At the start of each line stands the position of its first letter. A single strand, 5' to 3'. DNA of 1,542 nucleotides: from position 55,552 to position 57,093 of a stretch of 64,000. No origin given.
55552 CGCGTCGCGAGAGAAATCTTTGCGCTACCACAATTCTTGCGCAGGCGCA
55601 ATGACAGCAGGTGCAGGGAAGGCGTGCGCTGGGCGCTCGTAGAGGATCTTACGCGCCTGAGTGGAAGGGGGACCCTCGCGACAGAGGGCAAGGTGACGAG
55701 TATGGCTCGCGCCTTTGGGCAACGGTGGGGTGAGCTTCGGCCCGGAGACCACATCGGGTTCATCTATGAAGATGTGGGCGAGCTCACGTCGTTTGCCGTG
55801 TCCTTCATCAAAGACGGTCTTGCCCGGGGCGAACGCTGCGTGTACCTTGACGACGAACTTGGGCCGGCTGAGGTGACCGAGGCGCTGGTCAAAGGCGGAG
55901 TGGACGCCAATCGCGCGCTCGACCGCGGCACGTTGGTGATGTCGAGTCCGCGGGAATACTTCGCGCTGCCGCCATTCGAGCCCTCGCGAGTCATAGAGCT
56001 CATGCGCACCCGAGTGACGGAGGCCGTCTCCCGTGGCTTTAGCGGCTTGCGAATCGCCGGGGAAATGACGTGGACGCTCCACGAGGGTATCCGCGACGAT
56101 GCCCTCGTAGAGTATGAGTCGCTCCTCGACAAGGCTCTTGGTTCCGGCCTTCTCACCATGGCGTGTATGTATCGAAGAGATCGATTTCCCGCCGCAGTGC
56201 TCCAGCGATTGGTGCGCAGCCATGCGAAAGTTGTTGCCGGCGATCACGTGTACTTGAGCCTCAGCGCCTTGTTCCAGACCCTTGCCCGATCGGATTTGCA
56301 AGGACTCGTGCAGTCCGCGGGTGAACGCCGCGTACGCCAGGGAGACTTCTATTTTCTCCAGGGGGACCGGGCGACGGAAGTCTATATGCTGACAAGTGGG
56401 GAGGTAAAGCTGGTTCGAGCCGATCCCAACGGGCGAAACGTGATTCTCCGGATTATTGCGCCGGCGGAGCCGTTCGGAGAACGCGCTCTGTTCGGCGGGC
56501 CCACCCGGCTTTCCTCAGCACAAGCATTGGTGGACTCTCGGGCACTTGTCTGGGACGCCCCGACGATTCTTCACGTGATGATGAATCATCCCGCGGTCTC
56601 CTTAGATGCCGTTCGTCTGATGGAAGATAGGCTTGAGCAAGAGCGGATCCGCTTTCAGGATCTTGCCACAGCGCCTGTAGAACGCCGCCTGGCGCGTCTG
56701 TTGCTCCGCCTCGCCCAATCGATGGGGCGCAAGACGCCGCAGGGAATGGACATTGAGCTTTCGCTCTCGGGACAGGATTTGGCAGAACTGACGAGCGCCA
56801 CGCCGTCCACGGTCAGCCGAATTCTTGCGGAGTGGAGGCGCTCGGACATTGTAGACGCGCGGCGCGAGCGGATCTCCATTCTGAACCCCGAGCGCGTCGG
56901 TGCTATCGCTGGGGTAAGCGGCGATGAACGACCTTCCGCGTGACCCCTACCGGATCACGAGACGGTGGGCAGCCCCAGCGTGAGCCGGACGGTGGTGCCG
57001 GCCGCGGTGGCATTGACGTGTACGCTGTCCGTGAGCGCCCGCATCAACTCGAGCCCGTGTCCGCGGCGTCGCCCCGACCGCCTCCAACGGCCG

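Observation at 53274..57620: Signalling cluster built around an unusual MEDS-Crp/FNR fusion regulator, with an HATPase (RsbW-like) partner, DUF2294 and a PAS-GAF-HD-GYP protein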

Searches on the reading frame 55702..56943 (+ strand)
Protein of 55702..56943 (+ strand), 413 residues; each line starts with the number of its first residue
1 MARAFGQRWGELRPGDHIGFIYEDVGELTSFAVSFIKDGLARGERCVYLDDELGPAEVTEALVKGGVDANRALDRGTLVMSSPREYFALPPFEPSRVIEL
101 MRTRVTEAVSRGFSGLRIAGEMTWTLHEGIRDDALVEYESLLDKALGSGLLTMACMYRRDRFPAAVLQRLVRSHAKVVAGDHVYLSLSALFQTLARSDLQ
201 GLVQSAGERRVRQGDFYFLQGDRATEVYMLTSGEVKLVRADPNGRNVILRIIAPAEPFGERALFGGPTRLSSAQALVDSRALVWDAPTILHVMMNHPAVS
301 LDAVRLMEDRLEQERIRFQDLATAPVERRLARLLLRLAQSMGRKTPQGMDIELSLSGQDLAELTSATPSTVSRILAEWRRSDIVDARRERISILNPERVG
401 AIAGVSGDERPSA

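Call 3: search_protein_families(library=pfam, proteins=[window:55702-56943:+], max_evalue=0.01)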
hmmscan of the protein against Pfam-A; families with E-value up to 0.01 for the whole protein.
window:55702-56943:+ (413 aa): 3 families
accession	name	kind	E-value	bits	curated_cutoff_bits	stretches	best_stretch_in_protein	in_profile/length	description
PF14417.12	MEDS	-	3.3e-39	134.7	29.8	1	16-174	1-160/161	MEDS: MEthanogen/methylotroph, DcmR Sensory domain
PF00027.35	cNMP_binding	-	2.4e-19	69.5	27.5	1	209-296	2-89/89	Cyclic nucleotide-binding domain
PF13545.12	HTH_Crp_2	-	2.7e-16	59.7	27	1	329-398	2-66/70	Crp-like helix-turn-helix domain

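Call 4: search_protein_families(library=ncbifam, proteins=[window:55702-56943:+], max_evalue=0.01)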
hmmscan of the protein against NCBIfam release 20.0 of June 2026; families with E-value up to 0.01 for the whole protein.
window:55702-56943:+ (413 aa): 14 families
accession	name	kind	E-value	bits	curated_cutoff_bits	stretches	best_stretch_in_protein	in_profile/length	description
TIGR03697.1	NtcA_cyano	equivalog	6.1e-18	65.3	244.95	1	217-399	4-188/193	global nitrogen regulator NtcA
NF052518.1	TransRegLdrP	equivalog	5.4e-16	59.2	300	1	209-397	2-182/195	transcriptional regulator LdrP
NF053664.1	TransRegPtrACyano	equivalog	7.1e-15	54.8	300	1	226-393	29-189/196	Crp/Fnr family transcriptional regulator PtrA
NF041045.1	RsbA_anti_sig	subfamily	2.4e-14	53.3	210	1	17-182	3-153/303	anti-sigma factor RsbA family regulatory protein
NF008732.0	PRK11753.1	equivalog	3.5e-13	49.5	266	1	197-391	14-208/214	cAMP-activated global transcriptional regulator CRP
NF008365.0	PRK11161.1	subfamily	2.1e-09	37.1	228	1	190-406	30-246/250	fumarate/nitrate reduction transcriptional regulator Fnr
NF050806.1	TransRegFixKCaul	equivalog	4.4e-09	35.9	300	1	202-384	19-194/215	transcriptional regulator FixK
NF010499.0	PRK13918.1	equivalog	3.3e-08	33.3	274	1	213-397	19-195/205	CRP/FNR family transcriptional regulator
NF006901.0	PRK09392.1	equivalog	2.4e-07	30.3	211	1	188-399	12-217/236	transcriptional activator FtrB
NF058543.1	ActPatMycb56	equivalog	2.3e-06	26.7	460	1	190-311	3-122/317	acetyltransferase Pat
NF041163.2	encap_f2b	equivalog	3.7e-05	23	400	1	186-300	75-190/450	family 2B encapsulin nanocompartment shell protein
NF045989.1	TransRegFnrLRhodb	equivalog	4.1e-05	22.9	300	1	196-395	26-227/245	transcriptional regulator FnrL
NF033788.1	HTH_metalloreg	subfamily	0.0075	16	55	0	355-389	26-60/77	metalloregulator ArsR/SmtB family transcription factor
TIGR03880.1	KaiC_arch_3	hypoth_equivalog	0.0083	15.7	249.45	0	29-77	30-78/224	KaiC domain-containing protein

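Call 5: find_homologous_proteins(query=window:55702-56943:+, max_evalue=0.00001)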
Query window:55702-56943:+ (413 aa): 131 proteins with E <= 0.00001 among 8000 candidates; the best 120 are listed.
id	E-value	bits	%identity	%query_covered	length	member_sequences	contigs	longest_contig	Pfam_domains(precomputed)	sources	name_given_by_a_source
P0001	6.2e-257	870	97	100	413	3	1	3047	PF14417.13,PF13545.13,PF00027.36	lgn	-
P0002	4.6e-216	735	83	99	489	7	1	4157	PF14417.13,PF13545.13,PF00027.36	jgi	jgi:CRP-like cAMP-binding protein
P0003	3.0e-201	686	78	99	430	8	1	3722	PF14417.13,PF13545.13,PF00027.36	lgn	-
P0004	1.2e-200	684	77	99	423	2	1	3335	PF14417.13,PF13545.13,PF00027.36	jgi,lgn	jgi:CRP-like cAMP-binding protein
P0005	5.8e-198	676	77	99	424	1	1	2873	PF14417.13,PF13545.13,PF00027.36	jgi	jgi:CRP/FNR family transcriptional regulator, nitrogen oxide reductase regulator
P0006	1.9e-193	661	75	99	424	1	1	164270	PF14417.13,PF13545.13,PF00027.36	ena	-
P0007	9.8e-189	645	83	89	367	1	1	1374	PF14417.13,PF13545.13,PF00027.36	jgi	jgi:CRP-like cAMP-binding protein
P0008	1.8e-185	634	71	99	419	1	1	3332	PF14417.13,PF13545.13,PF00027.36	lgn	-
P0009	4.1e-183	627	71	99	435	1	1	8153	PF14417.13,PF13545.13,PF00027.36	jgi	jgi:CRP/FNR family transcriptional regulator, nitrogen oxide reductase regulator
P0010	4.2e-177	607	70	100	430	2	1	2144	PF14417.13,PF13545.13,PF00027.36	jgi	jgi:CRP-like cAMP-binding protein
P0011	8.9e-164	563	65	98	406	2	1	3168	PF14417.13,PF13545.13,PF00027.36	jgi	jgi:CRP/FNR family transcriptional regulator, nitrogen oxide reductase regulator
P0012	9.1e-162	556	66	96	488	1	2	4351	PF14417.13,PF13545.13,PF00027.36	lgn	-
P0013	1.8e-160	552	65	98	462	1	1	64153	PF14417.13,PF13545.13,PF00027.36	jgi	jgi:CRP/FNR family transcriptional regulator, nitrogen oxide reductase regulator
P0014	1.4e-159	549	63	99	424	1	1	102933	PF14417.13,PF13545.13,PF00027.36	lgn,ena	-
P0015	5.0e-159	547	64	98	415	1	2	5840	PF14417.13,PF13545.13,PF00027.36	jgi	jgi:CRP/FNR family transcriptional regulator, nitrogen oxide reductase regulator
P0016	1.6e-157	542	64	96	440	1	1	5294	PF14417.13,PF13545.13,PF00027.36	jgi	jgi:CRP/FNR family transcriptional regulator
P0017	2.7e-156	538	65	97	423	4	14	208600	PF14417.13,PF13545.13,PF00027.36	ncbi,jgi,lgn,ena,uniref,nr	ncbi:MAG: cyclic nucleotide-binding domain-containing protein [Bacillati bacterium ANGP1]|uniref:Cyc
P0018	2.4e-155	535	69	90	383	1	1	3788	PF14417.13,PF13545.13,PF00027.36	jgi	jgi:CRP-like cAMP-binding protein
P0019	1.6e-153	529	63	98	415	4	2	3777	PF14417.13,PF13545.13,PF00027.36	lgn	-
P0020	2.4e-152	525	63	98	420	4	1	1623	PF14417.13,PF13545.13,PF00027.36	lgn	-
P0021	2.5e-152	525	63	97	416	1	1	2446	PF14417.13,PF13545.13,PF00027.36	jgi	jgi:CRP-like cAMP-binding protein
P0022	2.7e-152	525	63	96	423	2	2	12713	PF14417.13,PF13545.13,PF00027.36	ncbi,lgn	-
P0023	5.2e-152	524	62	99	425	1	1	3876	PF14417.13,PF13545.13,PF00027.36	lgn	-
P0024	2.8e-151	522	63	99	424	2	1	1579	PF14417.13,PF13545.13,PF00027.36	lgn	-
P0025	4.4e-151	521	63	97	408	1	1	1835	PF14417.13,PF13545.13,PF00027.36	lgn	-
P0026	1.8e-150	519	63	95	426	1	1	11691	PF14417.13,PF13545.13,PF00027.36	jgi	jgi:CRP/FNR family transcriptional regulator, nitrogen oxide reductase regulator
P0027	2.2e-150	519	61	96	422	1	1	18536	PF14417.13,PF13545.13,PF00027.36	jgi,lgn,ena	-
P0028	8.7e-150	517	61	97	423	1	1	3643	PF14417.13,PF13545.13,PF00027.36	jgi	jgi:CRP/FNR family transcriptional regulator, nitrogen oxide reductase regulator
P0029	2.7e-148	512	62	96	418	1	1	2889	PF14417.13,PF13545.13,PF00027.36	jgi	jgi:CRP/FNR family transcriptional regulator, nitrogen oxide reductase regulator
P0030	2.3e-147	509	61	96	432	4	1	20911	PF14417.13,PF13545.13,PF00027.36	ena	-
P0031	2.9e-147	509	61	95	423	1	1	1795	PF14417.13,PF13545.13,PF00027.36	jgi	jgi:CRP/FNR family transcriptional regulator, nitrogen oxide reductase regulator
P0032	4.8e-147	508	61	97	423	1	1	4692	PF14417.13,PF13545.13,PF00027.36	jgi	jgi:CRP/FNR family transcriptional regulator, nitrogen oxide reductase regulator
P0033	9.0e-147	507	61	97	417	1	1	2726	PF14417.13,PF13545.13,PF00027.36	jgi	jgi:CRP/FNR family transcriptional regulator, nitrogen oxide reductase regulator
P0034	1.5e-146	506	60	98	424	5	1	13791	PF14417.13,PF13545.13,PF00027.36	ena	-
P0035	2.8e-146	505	61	97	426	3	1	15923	PF14417.13,PF13545.13,PF00027.36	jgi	-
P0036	1.2e-145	503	60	97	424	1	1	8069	PF14417.13,PF13545.13,PF00027.36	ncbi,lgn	-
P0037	2.7e-145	502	62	96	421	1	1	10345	PF14417.13,PF13545.13,PF00027.36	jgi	jgi:CRP/FNR family transcriptional regulator, nitrogen oxide reductase regulator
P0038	3.2e-145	502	60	94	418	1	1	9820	PF14417.13,PF13545.13,PF00027.36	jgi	jgi:CRP/FNR family transcriptional regulator, nitrogen oxide reductase regulator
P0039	3.5e-145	502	60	92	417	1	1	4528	PF14417.13,PF13545.13,PF00027.36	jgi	-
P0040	4.5e-145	501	60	96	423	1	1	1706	PF14417.13,PF13545.13,PF00027.36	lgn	-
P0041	7.7e-144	497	60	95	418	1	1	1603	PF14417.13,PF13545.13,PF00027.36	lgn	-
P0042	1.2e-142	494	60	97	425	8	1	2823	PF14417.13,PF13545.13,PF00027.36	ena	-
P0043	2.6e-142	492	59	99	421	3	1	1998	PF14417.13,PF13545.13,PF00027.36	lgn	-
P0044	5.0e-142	491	58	99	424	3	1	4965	PF14417.13,PF13545.13,PF00027.36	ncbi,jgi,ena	-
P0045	3.7e-141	489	60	98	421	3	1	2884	PF14417.13,PF13545.13,PF00027.36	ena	-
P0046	7.2e-141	488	59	97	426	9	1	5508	PF14417.13,PF13545.13,PF00027.36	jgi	-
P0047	1.0e-140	487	59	96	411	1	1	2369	PF14417.13,PF13545.13,PF00027.36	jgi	jgi:CRP-like cAMP-binding protein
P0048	1.4e-140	487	59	100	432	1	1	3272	PF14417.13,PF13545.13,PF00027.36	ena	-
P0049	3.5e-140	485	58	99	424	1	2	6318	PF14417.13,PF13545.13,PF00027.36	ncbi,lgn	-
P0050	1.1e-139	484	60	96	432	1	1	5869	PF14417.13,PF13545.13,PF00027.36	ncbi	-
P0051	8.3e-139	481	60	95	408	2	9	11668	PF14417.13,PF13545.13,PF00027.36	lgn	-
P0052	7.3e-138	478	57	98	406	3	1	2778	PF14417.13,PF13545.13,PF00027.36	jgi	jgi:CRP/FNR family transcriptional regulator, nitrogen oxide reductase regulator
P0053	1.8e-137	476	57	100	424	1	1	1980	PF14417.13,PF13545.13,PF00027.36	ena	-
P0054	3.3e-137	476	60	96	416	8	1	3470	PF14417.13,PF13545.13,PF00027.36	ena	-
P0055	9.8e-136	471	57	97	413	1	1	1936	PF14417.13,PF13545.13,PF00027.36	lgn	-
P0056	5.5e-135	468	59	96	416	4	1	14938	PF14417.13,PF13545.13,PF00027.36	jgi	-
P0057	1.2e-134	467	56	95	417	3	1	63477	PF14417.13,PF13545.13,PF00027.36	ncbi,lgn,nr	ncbi:MAG TPA: MEDS domain-containing protein [bacterium]|nr:MEDS domain-containing protein [bacteriu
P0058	3.3e-134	466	56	96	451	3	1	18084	PF14417.13,PF13545.13,PF00027.36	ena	-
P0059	1.3e-132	460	57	95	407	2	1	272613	PF14417.13,PF13545.13,PF00027.36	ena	-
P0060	1.7e-132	460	55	95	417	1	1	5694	PF14417.13,PF13545.13,PF00027.36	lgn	-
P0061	5.6e-130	452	55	95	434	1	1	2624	PF14417.13,PF13545.13,PF00027.36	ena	-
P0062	7.9e-130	451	54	99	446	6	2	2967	PF14417.13,PF13545.13,PF00027.36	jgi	jgi:CRP-like cAMP-binding protein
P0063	2.5e-129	450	54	96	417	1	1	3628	PF14417.13,PF13545.13,PF00027.36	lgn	-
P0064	8.1e-128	445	54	98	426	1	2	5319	PF14417.13,PF13545.13,PF00027.36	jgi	jgi:CRP-like cAMP-binding protein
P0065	1.2e-127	444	54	96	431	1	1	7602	PF14417.13,PF13545.13,PF00027.36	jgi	jgi:CRP/FNR family transcriptional regulator, nitrogen oxide reductase regulator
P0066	1.8e-127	444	56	95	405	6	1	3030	PF14417.13,PF13545.13,PF00027.36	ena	-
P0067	7.9e-127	441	54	94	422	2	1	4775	PF14417.13,PF13545.13,PF00027.36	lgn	-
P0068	8.0e-127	441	53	95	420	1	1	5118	PF14417.13,PF13545.13,PF00027.36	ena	-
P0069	1.2e-126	441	53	98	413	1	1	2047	PF14417.13,PF13545.13,PF00027.36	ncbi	-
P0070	3.2e-126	439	54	95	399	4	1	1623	PF14417.13,PF13545.13,PF00027.36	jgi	jgi:CRP-like cAMP-binding protein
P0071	3.4e-126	439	53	97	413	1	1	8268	PF14417.13,PF13545.13,PF00027.36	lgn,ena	-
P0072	6.7e-126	438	53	95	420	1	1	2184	PF14417.13,PF13545.13,PF00027.36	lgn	-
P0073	7.0e-126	438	52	100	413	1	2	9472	PF14417.13,PF13545.13,PF00027.36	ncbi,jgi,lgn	jgi:CRP-like cAMP-binding protein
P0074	9.6e-126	438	53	95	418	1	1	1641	PF14417.13,PF13545.13,PF00027.36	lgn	-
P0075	8.2e-125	435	52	98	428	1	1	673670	PF14417.13,PF13545.13,PF00027.36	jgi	-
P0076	2.0e-124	434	51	100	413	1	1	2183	PF14417.13,PF13545.13,PF00027.36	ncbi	-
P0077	5.1e-124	432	51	98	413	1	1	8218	PF14417.13,PF13545.13,PF00027.36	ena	-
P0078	6.0e-124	432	53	95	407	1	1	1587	PF14417.13,PF13545.13,PF00027.36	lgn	-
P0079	1.7e-123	430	51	100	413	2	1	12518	PF14417.13,PF13545.13,PF00027.36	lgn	-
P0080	1.9e-123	430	51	98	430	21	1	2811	PF14417.13,PF13545.13,PF00027.36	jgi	-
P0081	1.1e-122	428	53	96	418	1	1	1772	PF14417.13,PF13545.13,PF00027.36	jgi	jgi:CRP/FNR family transcriptional regulator, nitrogen oxide reductase regulator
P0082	1.6e-122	427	54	95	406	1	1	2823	PF14417.13,PF13545.13,PF00027.36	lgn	-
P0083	8.4e-122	425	52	97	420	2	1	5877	PF14417.13,PF13545.13,PF00027.36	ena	-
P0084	1.6e-121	424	52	94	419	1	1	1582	PF14417.13,PF13545.13,PF00027.36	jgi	jgi:CRP/FNR family transcriptional regulator, nitrogen oxide reductase regulator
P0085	2.5e-121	423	52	96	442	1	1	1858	PF14417.13,PF13545.13,PF00027.36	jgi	jgi:CRP-like cAMP-binding protein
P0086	7.0e-121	422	54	96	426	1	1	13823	PF14417.13,PF13545.13,PF00027.36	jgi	-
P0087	2.2e-120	420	51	96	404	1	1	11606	PF14417.13,PF13545.13,PF00027.36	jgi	jgi:CRP/FNR family transcriptional regulator, nitrogen oxide reductase regulator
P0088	1.1e-119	418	51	98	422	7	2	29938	PF14417.13,PF13545.13,PF00027.36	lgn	-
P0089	6.9e-118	412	53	96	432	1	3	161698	PF14417.13,PF13545.13,PF00027.36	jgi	jgi:CRP/FNR family transcriptional regulator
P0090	1.6e-115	404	52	94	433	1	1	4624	PF14417.13,PF13545.13,PF00027.36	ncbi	-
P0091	2.3e-115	404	50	96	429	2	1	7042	PF14417.13,PF13545.13,PF00027.36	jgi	jgi:CRP/FNR family transcriptional regulator, nitrogen oxide reductase regulator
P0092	9.9e-112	392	50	96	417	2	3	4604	PF14417.13,PF13545.13,PF00027.36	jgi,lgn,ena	-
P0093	2.1e-111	391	81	55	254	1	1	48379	PF14417.13,PF00027.36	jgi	jgi:CRP-like cAMP-binding protein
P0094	1.6e-108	381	52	87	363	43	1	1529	PF14417.13,PF13545.13,PF00027.36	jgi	-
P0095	7.9e-108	379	52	87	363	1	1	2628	PF14417.13,PF13545.13,PF00027.36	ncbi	-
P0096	1.1e-106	375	53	87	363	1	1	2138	PF14417.13,PF13545.13,PF00027.36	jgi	jgi:CRP/FNR family transcriptional regulator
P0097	1.4e-105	371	52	86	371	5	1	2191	PF14417.13,PF13545.13,PF00027.36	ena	-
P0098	2.1e-105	371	49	96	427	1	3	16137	PF14417.13,PF13545.13,PF00027.36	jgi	jgi:CRP-like cAMP-binding protein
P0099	1.2e-103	365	60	71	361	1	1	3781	PF14417.13,PF00027.36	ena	-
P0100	3.8e-103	363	49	95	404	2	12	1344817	PF14417.13,PF13545.13,PF00027.36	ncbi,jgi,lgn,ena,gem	-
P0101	1.0e-102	362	59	74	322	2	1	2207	PF14417.13,PF13545.13,PF00027.36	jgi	jgi:CRP-like cAMP-binding protein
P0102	1.2e-101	359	50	87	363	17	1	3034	PF14417.13,PF13545.13,PF00027.36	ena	-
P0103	2.5e-101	357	50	87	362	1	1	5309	PF14417.13,PF13545.13,PF00027.36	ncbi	-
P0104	2.1e-100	354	50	87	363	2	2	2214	PF14417.13,PF13545.13,PF00027.36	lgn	-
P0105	8.5e-100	352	62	69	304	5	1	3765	PF14417.13,PF13545.13,PF00027.36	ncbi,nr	ncbi:MAG: cyclic nucleotide-binding domain-containing protein [Chloroflexi bacterium]|nr:MAG: cyclic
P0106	1.1e-97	345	45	94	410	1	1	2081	PF14417.13,PF13545.13,PF00027.36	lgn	-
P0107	2.5e-95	338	52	80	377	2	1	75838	PF14417.13,PF13545.13,PF00027.36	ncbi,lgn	-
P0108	4.3e-93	330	47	94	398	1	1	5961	PF14417.13,PF13545.13,PF00027.36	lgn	-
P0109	1.9e-76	276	40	96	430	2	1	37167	PF14417.13,PF13545.13,PF00027.36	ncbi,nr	ncbi:MAG TPA: MEDS domain-containing protein [bacterium]|nr:MEDS domain-containing protein [bacteriu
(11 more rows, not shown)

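Call 7: find_related_loci(query=A1, collection=genome_contigs, flank=6000)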
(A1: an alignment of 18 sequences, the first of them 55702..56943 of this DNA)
Query A1 (413 aa) in genome_contigs; peptide patterns used: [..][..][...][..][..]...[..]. (x = any residue, [..] = any of these).
39 stretches matched a pattern; 10 encode a relative of the query (tblastn E <= 1e-3); 10 distinct loci.
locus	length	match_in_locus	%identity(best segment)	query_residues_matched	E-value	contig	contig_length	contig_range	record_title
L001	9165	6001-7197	65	7-405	3e-150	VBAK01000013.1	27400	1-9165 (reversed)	MAG: Bacillati bacterium ANGP1 isolate NP_3 14_0903_12_20cm_scaffold_2228, whole genome shotgun sequence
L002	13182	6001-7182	56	11-403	9e-136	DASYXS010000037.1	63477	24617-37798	MAG TPA_asm: bacterium isolate SMAG_U6314 k141_185847, whole genome shotgun sequence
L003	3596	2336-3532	59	8-403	3e-135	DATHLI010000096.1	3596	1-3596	MAG TPA_asm: bacterium isolate SMAG_U12602 k141_99982, whole genome shotgun sequence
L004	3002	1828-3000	53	11-402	3e-135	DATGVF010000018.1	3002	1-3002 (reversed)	MAG TPA_asm: bacterium isolate SMAG_U10549 k141_901260, whole genome shotgun sequence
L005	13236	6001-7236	52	1-412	3e-127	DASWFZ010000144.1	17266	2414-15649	MAG TPA_asm: bacterium isolate SMAG_U2802 k141_302921, whole genome shotgun sequence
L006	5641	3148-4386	51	1-413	5e-123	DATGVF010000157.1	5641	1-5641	MAG TPA_asm: bacterium isolate SMAG_U10549 k141_727779, whole genome shotgun sequence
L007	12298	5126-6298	49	11-404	1e-109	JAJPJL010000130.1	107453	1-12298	MAG: Bacillota bacterium isolate Centralia_MAG_47 k107_20144668, whole genome shotgun sequence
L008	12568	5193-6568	46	15-408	1e-92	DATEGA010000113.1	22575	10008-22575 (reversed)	MAG TPA_asm: bacterium isolate SMAG_U8773 k141_1278865, whole genome shotgun sequence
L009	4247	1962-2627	37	185-406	1e-40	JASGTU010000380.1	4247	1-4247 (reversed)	MAG: Chloroflexota bacterium isolate MAG29_KBP c_000000096370, whole genome shotgun sequence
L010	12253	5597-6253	37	185-403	2e-40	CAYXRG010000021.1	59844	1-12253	MAG TPA_asm: uncultured Caldilineaceae bacterium isolate SRP241326_co3_338 genome assembly, contig: NODE_857_length_5984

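Call 8: find_encoding_contigs(protein=P0006, flank=6000, max_places=2)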
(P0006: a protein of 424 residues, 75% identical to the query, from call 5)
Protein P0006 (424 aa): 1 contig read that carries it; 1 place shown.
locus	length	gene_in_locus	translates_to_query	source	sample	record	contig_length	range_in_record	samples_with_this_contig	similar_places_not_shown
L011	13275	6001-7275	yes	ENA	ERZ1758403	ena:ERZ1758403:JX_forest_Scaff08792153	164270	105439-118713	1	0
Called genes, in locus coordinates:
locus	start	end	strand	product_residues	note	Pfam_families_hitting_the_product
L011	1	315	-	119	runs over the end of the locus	-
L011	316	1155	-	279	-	PF03968:LptD_N (faint)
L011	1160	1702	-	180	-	PF01475:FUR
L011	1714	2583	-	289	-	PF02775:TPP_enzyme_C, PF12367:PFO_beta_C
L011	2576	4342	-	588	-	PF01558:POR, PF01855:POR_N, PF17147:PFOR_II (weak)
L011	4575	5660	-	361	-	PF01883:FeS_assembly_P, PF10609:ParA, PF00142:Fer4_NifH (weak), PF01656:CbiA, PF09140:MipZ (weak), PF13614:AAA_31 (weak)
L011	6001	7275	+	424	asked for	PF14417:MEDS, PF00027:cNMP_binding, PF13545:HTH_Crp_2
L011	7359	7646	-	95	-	-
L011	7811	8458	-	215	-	-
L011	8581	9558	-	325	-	PF01717:Meth_synt_2, PF08267:Meth_synt_1 (weak)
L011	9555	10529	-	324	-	PF01717:Meth_synt_2, PF08267:Meth_synt_1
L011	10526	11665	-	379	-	PF02771:Acyl-CoA_dh_N, PF02770:Acyl-CoA_dh_M, PF00441:Acyl-CoA_dh_1, PF08028:Acyl-CoA_dh_2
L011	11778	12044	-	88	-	PF01106:NifU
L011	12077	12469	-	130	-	PF01521:Fe-S_biosyn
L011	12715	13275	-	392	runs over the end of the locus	PF00899:ThiF, PF00581:Rhodanese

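Call 9: find_encoding_contigs(protein=P0014, flank=6000, max_places=2)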
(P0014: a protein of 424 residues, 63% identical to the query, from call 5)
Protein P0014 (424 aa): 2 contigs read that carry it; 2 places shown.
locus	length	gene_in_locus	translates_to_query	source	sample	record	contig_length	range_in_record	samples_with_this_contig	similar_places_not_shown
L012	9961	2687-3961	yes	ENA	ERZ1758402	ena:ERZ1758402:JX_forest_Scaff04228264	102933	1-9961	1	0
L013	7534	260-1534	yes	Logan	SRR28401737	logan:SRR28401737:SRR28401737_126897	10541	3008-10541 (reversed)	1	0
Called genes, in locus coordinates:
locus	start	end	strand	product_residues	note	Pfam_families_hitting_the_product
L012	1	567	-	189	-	?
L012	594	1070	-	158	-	-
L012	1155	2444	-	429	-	PF01321:Creatinase_N (weak), PF00557:Peptidase_M24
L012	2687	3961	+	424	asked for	PF14417:MEDS, PF00027:cNMP_binding, PF13545:HTH_Crp_2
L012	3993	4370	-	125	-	PF10057:MpsC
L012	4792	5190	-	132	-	PF10057:MpsC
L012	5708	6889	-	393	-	-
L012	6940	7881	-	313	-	PF01757:Acyl_transf_3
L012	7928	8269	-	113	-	-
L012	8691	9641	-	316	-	-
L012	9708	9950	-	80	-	PF00990:GGDEF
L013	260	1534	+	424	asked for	PF14417:MEDS, PF00027:cNMP_binding, PF13545:HTH_Crp_2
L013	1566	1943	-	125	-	PF10057:MpsC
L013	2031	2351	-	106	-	-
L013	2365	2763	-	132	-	PF10057:MpsC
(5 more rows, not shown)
